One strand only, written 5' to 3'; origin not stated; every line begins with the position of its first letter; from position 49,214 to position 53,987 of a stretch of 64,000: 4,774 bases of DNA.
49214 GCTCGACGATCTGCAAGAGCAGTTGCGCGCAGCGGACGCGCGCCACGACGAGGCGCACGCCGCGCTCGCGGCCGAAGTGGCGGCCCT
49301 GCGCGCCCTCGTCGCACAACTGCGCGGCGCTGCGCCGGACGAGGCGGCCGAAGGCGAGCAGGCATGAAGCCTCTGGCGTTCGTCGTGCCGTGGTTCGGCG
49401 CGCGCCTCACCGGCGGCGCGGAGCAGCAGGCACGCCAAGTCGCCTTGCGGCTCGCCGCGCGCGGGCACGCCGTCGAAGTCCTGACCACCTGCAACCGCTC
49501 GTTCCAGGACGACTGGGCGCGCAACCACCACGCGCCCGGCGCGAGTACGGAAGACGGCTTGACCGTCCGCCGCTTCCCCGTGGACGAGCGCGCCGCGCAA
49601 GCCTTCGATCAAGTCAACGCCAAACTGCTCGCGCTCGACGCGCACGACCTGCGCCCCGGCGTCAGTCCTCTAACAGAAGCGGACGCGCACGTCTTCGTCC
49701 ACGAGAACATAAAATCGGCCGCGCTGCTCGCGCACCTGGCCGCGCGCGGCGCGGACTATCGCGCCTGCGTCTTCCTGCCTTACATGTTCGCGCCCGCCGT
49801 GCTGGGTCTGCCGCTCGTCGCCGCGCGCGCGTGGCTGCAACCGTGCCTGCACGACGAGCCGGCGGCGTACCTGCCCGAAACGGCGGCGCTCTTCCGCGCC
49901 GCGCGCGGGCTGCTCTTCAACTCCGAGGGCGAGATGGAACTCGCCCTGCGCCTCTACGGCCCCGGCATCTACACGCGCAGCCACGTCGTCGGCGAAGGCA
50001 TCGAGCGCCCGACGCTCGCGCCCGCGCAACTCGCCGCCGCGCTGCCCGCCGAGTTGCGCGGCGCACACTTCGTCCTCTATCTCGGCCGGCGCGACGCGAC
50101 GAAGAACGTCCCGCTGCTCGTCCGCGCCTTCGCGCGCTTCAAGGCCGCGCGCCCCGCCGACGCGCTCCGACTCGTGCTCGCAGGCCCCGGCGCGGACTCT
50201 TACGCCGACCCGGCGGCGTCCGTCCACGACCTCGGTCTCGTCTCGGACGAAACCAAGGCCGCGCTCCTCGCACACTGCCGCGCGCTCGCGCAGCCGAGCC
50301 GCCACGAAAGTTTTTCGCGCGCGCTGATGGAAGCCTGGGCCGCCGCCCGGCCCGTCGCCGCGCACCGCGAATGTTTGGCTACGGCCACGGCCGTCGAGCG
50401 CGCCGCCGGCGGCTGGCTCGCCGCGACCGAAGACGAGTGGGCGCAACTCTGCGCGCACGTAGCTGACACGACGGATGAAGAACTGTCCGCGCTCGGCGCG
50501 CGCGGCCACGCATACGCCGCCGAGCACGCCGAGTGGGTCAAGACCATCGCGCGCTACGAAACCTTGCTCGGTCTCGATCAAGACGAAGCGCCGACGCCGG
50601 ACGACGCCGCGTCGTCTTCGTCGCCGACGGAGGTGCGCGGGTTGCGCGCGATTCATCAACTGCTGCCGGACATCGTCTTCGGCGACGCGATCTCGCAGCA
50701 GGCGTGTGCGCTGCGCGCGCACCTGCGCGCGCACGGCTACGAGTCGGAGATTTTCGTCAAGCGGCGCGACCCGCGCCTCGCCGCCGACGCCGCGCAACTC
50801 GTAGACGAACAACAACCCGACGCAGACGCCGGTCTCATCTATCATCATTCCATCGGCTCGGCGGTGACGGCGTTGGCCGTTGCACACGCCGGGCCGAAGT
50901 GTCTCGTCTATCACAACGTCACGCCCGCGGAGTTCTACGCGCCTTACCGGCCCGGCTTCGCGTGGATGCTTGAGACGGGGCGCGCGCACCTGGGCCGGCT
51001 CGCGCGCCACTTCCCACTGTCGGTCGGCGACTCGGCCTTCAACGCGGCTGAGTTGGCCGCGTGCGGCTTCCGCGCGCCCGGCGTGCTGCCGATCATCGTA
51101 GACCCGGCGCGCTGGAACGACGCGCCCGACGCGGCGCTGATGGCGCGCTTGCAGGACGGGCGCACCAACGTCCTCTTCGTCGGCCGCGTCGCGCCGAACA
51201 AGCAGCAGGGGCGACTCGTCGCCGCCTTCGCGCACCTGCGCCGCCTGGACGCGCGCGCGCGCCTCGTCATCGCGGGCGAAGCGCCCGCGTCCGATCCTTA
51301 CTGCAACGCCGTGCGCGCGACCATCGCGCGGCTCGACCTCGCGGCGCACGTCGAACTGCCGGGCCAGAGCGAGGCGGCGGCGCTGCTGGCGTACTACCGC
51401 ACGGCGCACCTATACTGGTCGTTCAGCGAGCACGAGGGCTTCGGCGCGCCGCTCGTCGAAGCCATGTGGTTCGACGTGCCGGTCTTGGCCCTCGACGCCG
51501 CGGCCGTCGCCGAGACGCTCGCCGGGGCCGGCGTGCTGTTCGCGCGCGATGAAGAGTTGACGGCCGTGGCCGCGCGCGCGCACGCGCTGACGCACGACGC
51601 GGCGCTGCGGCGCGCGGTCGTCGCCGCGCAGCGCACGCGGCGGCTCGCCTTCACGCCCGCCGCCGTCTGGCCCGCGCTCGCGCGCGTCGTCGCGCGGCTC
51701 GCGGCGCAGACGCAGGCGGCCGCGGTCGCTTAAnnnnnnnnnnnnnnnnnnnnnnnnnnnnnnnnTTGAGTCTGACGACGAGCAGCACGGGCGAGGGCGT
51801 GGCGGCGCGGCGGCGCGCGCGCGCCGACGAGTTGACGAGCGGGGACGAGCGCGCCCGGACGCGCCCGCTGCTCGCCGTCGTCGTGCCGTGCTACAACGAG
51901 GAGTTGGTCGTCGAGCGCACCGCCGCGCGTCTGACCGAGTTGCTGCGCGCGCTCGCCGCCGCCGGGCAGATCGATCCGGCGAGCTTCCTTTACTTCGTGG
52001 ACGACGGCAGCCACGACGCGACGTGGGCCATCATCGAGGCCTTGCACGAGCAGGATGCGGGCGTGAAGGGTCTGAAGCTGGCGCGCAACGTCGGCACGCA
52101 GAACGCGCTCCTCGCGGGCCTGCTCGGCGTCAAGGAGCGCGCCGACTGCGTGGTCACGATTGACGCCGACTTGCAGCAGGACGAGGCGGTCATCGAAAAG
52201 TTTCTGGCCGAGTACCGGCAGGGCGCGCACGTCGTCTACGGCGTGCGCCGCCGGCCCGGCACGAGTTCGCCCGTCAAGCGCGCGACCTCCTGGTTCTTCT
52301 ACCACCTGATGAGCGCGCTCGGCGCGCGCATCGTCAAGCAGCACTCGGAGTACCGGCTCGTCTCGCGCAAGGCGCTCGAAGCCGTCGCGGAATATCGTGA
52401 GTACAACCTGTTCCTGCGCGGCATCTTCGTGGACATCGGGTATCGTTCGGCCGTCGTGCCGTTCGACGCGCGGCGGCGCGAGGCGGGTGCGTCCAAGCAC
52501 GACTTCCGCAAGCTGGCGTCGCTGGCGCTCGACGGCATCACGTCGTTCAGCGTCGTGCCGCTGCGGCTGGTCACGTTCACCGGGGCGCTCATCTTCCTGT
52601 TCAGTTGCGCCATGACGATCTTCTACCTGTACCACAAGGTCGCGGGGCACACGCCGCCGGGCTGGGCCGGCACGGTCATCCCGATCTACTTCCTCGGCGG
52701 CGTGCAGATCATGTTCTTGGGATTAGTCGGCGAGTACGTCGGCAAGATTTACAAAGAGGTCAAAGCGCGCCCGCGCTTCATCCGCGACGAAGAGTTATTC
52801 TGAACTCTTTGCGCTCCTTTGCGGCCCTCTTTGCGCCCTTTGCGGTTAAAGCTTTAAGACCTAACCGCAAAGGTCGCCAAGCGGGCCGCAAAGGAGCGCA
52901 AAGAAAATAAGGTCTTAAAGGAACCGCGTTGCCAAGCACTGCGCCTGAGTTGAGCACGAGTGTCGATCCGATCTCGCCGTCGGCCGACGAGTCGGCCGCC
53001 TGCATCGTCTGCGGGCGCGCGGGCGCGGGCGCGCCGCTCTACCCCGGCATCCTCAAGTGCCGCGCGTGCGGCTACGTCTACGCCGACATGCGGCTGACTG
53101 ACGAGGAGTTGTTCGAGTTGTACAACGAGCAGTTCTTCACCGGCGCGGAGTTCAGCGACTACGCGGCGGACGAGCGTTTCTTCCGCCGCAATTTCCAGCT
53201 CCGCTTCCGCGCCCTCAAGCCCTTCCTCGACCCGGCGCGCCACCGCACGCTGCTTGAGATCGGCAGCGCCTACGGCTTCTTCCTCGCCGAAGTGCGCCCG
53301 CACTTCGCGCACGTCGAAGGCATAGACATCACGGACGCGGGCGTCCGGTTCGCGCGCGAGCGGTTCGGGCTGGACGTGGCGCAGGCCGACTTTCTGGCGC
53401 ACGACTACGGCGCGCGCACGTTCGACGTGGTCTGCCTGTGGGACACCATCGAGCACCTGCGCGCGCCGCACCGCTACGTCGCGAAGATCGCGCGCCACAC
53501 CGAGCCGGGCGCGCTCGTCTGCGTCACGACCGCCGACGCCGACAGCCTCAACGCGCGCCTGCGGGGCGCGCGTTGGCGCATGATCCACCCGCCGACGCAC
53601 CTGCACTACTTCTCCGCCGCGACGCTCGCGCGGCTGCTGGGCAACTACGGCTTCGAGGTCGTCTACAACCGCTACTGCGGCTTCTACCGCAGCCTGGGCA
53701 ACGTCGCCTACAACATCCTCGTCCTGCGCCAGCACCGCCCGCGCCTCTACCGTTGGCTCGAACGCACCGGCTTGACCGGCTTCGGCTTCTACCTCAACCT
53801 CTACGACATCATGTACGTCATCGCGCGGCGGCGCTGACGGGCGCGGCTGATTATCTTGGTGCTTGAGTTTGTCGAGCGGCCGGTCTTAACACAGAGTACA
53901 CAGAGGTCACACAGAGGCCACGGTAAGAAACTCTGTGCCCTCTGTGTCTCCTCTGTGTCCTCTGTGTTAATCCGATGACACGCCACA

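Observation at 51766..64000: GtrB/CsbB-like GT2 followed by an array of at least four YfhO-like membrane proteins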

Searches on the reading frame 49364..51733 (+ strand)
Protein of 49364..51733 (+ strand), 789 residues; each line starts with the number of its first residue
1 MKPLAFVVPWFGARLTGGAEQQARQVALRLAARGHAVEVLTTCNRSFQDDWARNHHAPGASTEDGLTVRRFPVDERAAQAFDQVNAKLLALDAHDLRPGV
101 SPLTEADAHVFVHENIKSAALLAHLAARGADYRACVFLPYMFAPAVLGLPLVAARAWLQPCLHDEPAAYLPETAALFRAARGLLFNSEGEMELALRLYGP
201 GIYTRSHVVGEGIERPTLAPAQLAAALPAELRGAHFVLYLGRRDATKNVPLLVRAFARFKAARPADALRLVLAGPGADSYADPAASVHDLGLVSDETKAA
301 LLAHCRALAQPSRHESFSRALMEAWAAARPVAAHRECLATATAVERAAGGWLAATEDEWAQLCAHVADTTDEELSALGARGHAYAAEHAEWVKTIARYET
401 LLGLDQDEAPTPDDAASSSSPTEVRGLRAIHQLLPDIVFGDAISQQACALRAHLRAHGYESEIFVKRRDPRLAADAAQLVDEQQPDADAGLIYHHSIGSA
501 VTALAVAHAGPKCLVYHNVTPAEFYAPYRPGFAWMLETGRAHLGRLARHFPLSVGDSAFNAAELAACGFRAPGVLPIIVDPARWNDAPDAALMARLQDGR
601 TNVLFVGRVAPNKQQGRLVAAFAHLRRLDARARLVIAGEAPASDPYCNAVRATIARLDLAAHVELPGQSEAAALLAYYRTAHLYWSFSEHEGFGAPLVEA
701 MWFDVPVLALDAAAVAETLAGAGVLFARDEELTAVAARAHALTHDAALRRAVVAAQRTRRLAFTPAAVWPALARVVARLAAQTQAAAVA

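Call 5: search_protein_families(library=pfam, proteins=[window:49364-51733:+], max_evalue=0.01)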
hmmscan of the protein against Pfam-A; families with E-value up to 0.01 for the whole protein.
window:49364-51733:+ (789 aa): 4 families
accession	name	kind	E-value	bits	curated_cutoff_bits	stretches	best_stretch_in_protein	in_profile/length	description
PF00534.26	Glycos_transf_1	-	4.4e-35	121.2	26.4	2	598-755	13-168/172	Glycosyl transferases group 1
PF13692.12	Glyco_trans_1_4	-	6.1e-35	121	27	2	601-742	2-139/142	Glycosyl transferases group 1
PF13579.12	Glyco_trans_4_4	-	6.1e-07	30.4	29.7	1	17-200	1-148/158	Glycosyl transferase 4-like domain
PF13439.12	Glyco_transf_4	-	9.8e-06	26.1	28.5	1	17-56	2-42/170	Glycosyltransferase Family 4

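Call 6: search_protein_families(library=ncbifam, proteins=[window:49364-51733:+], max_evalue=0.01)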
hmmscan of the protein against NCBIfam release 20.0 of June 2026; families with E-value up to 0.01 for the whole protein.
window:49364-51733:+ (789 aa): 20 families
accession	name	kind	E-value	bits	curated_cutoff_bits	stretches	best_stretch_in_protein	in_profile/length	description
NF038295.1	EPS_HpsP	equivalog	1.2e-23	83.7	550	2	590-773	197-377/388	hormogonium polysaccharide biosynthesis glycosyltransferase HpsP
NF041876.1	EPS_EpsE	equivalog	6.2e-22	78.4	400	1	596-759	210-375/389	exopolysaccharide biosynthesis GT4 family glycosyltransferase EpsE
TIGR04047.1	MSMEG_0565_glyc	hypoth_equivalog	1.4e-19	70.5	259.85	2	572-754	161-349/373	MSMEG_0565 family glycosyltransferase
NF053787.1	GlcN_PG_synth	equivalog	3.4e-18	65.6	480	2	208-397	168-351/361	N-acetylglucosaminyl phosphatidylglycerol synthase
TIGR03088.1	stp2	hypoth_equivalog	1.1e-17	64.2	409.05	2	597-752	191-345/374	TIGR03088 family PEP-CTERM/XrtA system glycosyltransferase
NF038229.1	Glyco4_Geo_Pelo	equivalog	4.6e-17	62.1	400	2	600-766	161-323/338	GPMC system family 4 glycosyltransferase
TIGR03449.1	mycothiol_MshA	equivalog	6.9e-14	51.5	462.5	2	175-396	160-394/406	D-inositol-3-phosphate glycosyltransferase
TIGR03999.1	thiol_BshA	equivalog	1.7e-13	50.2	273.7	1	579-758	176-351/375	N-acetyl-alpha-D-glucosaminyl L-malate synthase BshA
TIGR04157.1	glyco_rSAM_CFB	subfamily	2.5e-11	43.2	400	1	601-718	228-338/406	TIGR04157 family glycosyltransferase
NF050063.1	ProtGlycPglJ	equivalog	1.2e-10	41.2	500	2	600-763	194-350/363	N-acetylgalactosamine-N,N'-diacetylbacillosaminyl-diphospho-undecaprenol 4-alpha-N-acetylgalactosaminyltransferase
NF050056.1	ProtGlycPglH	equivalog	9.9e-10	38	600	1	600-763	179-337/354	GalNAc-alpha-(1->4)-GalNAc-alpha-(1->3)-diNAcBac-PP-undecaprenol alpha-1,4-N-acetyl-D-galactosaminyltransferase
TIGR02149.1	glgA_Coryne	subfamily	9.6e-08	31.5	302.4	1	596-749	200-359/391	glycogen synthase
NF046085.1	XrtY_assoc_Gly1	equivalog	2e-07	30.2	400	1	598-748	207-352/387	XrtY-associated glycosyltransferase XYAG1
NF012028.0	PRK15484.1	subfamily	2.7e-07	30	618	1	598-763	191-359/380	lipopolysaccharide N-acetylglucosaminyltransferase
NF047684.1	TeichurnBiosyTuaC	equivalog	3.8e-07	29.4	550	1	571-751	186-360/391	teichuronic acid biosynthesis protein TuaC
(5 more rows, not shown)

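Call 45: search_solved_structures(query=window:49364-51733:+, max_evalue=0.001)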
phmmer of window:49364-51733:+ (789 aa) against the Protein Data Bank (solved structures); distinct sequences matched with E-value up to 0.001: 2.
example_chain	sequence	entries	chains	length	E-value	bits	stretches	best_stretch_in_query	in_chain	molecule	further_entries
7qsg_A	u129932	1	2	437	7.2e-06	27.7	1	230-396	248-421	D-inositol 3-phosphate glycosyltransferase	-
6kih_A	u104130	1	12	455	0.00017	23.2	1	588-786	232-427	Tll1590 protein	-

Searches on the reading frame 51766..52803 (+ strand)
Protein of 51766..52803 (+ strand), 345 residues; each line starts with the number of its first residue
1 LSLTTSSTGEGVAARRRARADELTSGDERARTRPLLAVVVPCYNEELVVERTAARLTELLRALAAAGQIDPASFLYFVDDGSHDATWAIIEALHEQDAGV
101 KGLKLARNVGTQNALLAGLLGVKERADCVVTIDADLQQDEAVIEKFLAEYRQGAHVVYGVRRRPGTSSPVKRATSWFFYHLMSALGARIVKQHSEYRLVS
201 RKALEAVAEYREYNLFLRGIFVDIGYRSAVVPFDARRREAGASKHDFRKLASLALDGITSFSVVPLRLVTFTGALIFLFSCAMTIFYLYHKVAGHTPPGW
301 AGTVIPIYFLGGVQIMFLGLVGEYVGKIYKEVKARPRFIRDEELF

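Call 5: search_protein_families(library=pfam, proteins=[window:51766-52803:+], max_evalue=0.01)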
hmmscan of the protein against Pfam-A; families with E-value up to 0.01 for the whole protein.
window:51766-52803:+ (345 aa): 3 families
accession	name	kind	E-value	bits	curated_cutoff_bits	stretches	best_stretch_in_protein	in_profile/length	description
PF00535.33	Glycos_transf_2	-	1e-20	74.8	23.3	1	38-205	2-165/168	Glycosyl transferase family 2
PF13641.12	Glyco_tranf_2_3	-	9.3e-05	23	27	1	36-157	3-119/230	Glycosyltransferase like family 2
PF13704.12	Glyco_tranf_2_4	-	0.0097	16.8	27.5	0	55-135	6-81/98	Glycosyl transferase family 2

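Call 6: search_protein_families(library=ncbifam, proteins=[window:51766-52803:+], max_evalue=0.01)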
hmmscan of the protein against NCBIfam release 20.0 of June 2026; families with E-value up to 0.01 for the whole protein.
window:51766-52803:+ (345 aa): 10 families
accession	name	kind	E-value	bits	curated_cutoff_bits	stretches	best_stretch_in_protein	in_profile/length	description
NF047588.1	GlcsyltransPgfSStrep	equivalog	4.8e-66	223.1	500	1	36-342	3-304/308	glycosyltransferase PgfS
NF007986.1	PRK10714.1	equivalog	2.6e-35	122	529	1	37-339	9-307/316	undecaprenyl-phosphate 4-deoxy-4-formamido-L-arabinose transferase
TIGR03937.1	PgaC_IcaA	equivalog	2.5e-11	43.2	422.3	1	27-151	38-151/407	poly-beta-1,6-N-acetyl-D-glucosamine synthase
TIGR04242.1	nodulat_NodC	equivalog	7.8e-09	35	550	1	17-152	31-158/395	chitooligosaccharide synthase NodC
NF041875.1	EPS_EpsD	equivalog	1.8e-07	30.9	370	1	36-159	1-114/325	exopolysaccharide biosynthesis glycosyltransferase EpsD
NF053846.1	glyco_with_XrtP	equivalog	8.5e-06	24.7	520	1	38-146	45-154/440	XrtP-associated glycosyltransferase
NF047683.1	TeichurnBiosyTuaG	equivalog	0.00027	20.7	400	1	31-147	3-108/252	teichuronic acid biosynthesis protein TuaG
NF045692.1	OglycostaseCruG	equivalog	0.00089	18.3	600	1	34-148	41-150/386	2'-O-glycosyltransferase CruG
NF058614.1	PPMAGASynPpgS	equivalog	0.0017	17.8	370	1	38-161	4-113/226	polyprenyl-phospho-N-acetylgalactosaminyl synthase PpgS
TIGR04283.1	glyco_like_mftF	equivalog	0.0077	15.8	182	0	36-95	1-51/221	TIGR04283 family arsenosugar biosynthesis glycosyltransferase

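Call 14: search_solved_structures(query=window:51766-52803:+, max_evalue=0.001)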
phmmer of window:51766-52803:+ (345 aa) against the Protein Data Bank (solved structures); distinct sequences matched with E-value up to 0.001: 7.
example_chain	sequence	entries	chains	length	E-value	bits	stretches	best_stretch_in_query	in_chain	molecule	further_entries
5ekp_C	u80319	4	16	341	4e-55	190.5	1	36-339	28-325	Uncharacterized glycosyltransferase sll0501 | Glycosyltransferase sll0501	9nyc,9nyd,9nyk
9nye_A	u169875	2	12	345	4.2e-55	190.4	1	36-339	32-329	Glycosyltransferase sll0501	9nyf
5eke_A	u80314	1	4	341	5.5e-55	190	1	36-339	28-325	Uncharacterized glycosyltransferase sll0501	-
9bhc_C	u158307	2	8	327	7.8e-32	113.9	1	36-341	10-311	Undecaprenyl-phosphate 4-deoxy-4-formamido-L-arabinose transferase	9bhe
8vxh_A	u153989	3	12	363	9.6e-32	113.6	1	36-341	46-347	Undecaprenyl-phosphate 4-deoxy-4-formamido-L-arabinose transferase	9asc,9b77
9hwj_A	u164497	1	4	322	1.1e-30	110.2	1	36-339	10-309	Undecaprenyl-phosphate 4-deoxy-4-formamido-L-arabinose transferase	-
5mlz_A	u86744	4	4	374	2.8e-07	33.2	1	36-190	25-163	Dolichol monophosphate mannose synthase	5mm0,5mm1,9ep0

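Call 59: search_solved_structures(query=window:51766-52803:+, max_evalue=1e-40, show_alignments=1)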
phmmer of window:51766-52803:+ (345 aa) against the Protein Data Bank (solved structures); distinct sequences matched with E-value up to 1e-40: 3.
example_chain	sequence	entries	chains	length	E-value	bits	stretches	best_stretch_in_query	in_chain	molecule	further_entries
5ekp_C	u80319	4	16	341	4e-55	190.5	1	36-339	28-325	Uncharacterized glycosyltransferase sll0501 | Glycosyltransferase sll0501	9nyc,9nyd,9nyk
9nye_A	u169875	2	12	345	4.2e-55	190.4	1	36-339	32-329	Glycosyltransferase sll0501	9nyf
5eke_A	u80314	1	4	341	5.5e-55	190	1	36-339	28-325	Uncharacterized glycosyltransferase sll0501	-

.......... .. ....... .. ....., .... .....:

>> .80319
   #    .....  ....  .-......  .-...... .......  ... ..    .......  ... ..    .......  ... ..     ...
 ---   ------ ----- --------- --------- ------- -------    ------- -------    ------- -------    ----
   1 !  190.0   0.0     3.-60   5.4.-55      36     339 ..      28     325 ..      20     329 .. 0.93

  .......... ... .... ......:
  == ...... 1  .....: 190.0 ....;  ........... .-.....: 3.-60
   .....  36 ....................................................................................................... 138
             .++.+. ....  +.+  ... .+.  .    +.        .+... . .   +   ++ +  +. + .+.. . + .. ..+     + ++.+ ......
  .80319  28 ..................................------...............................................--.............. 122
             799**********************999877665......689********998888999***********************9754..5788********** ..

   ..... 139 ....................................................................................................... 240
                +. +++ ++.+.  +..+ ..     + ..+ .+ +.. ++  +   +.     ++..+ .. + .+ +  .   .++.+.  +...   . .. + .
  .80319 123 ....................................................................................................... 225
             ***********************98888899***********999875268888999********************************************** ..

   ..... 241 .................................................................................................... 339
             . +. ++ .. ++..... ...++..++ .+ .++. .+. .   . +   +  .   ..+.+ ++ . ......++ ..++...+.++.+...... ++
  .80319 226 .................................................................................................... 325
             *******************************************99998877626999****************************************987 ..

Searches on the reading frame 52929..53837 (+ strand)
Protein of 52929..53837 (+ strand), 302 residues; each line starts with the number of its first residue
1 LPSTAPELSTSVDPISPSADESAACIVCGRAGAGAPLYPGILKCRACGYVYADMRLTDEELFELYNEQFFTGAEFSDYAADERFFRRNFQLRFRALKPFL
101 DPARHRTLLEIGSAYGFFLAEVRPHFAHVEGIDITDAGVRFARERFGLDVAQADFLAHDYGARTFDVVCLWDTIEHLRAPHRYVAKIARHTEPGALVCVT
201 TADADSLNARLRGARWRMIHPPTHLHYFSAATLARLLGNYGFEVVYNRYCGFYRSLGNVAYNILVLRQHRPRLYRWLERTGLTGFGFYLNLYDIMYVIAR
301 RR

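Call 5: search_protein_families(library=pfam, proteins=[window:52929-53837:+], max_evalue=0.01)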
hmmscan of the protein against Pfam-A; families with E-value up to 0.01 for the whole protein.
window:52929-53837:+ (302 aa): 5 families
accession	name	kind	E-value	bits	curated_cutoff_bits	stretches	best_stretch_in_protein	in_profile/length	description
PF13489.12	Methyltransf_23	-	5.1e-29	101.5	27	1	94-245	11-162/164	Methyltransferase domain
PF08241.18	Methyltransf_11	-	2.7e-11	44.4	21.2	1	109-198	1-94/95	Methyltransferase domain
PF13649.12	Methyltransf_25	-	2.1e-10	41.6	27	1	109-194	2-96/97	Methyltransferase domain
PF08242.18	Methyltransf_12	-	1e-09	39.4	30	1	109-196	1-97/98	Methyltransferase domain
PF13847.12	Methyltransf_31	-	7.1e-08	32.7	27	1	107-205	6-116/145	Methyltransferase domain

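Call 6: search_protein_families(library=ncbifam, proteins=[window:52929-53837:+], max_evalue=0.01)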
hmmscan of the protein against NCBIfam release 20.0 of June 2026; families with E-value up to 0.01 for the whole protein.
window:52929-53837:+ (302 aa): 6 families
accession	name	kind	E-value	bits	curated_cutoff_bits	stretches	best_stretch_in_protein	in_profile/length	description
TIGR02072.1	BioC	equivalog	4e-07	30.1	184.95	1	105-245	35-174/244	malonyl-ACP O-methyltransferase BioC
TIGR01983.1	UbiG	equivalog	9.1e-07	28.4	102.95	1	103-204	48-156/228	bifunctional 2-polyprenyl-6-hydroxyphenol methylase/3-demethylubiquinol 3-O-methyltransferase UbiG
TIGR04345.1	ovoA_Cterm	equivalog_domain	2.2e-05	24.1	170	0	161-238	131-207/242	putative 4-mercaptohistidine N1-methyltransferase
TIGR02081.1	metW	equivalog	0.0031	17.1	189.5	1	107-189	16-100/194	methionine biosynthesis protein MetW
TIGR04290.1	meth_Rta_06860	hypoth_equivalog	0.0047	16.4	300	1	104-196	49-147/226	TIGR04290 family methyltransferase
NF041255.1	mycofact_MftM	equivalog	0.0051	16.2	200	1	106-181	141-221/289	mycofactocin oligosaccharide methyltransferase MftM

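Call 44: search_solved_structures(query=window:52929-53837:+, max_evalue=0.001)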
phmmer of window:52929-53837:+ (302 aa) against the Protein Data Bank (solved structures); distinct sequences matched with E-value up to 0.001: 8.
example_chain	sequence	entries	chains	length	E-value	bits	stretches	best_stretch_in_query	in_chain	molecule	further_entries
8ys9_A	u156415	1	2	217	1.5e-06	30.8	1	85-210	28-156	Phosphatidylethanolamine N-methyltransferase/phosphatidyl-N-methylethanolamine N-methyltra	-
6uk5_A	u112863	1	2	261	3.3e-05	26.4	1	93-197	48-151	CalS10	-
5bsz_A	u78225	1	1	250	0.00015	24.2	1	63-197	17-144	N-methyltransferase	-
3cc8_A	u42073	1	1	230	0.00018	24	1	106-244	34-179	Putative methyltransferase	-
2gs9_A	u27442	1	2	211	0.00031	23.3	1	94-211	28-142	Hypothetical protein TT1324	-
4ine_A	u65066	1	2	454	0.00035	23.1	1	89-201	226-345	Protein PMT-2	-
4mwz_A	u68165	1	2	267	0.00085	21.8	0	106-207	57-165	Phosphoethanolamine N-methyltransferase, putative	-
4iv0_A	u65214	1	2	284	0.00096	21.6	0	106-207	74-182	Phosphoethanolamine N-methyltransferase, putative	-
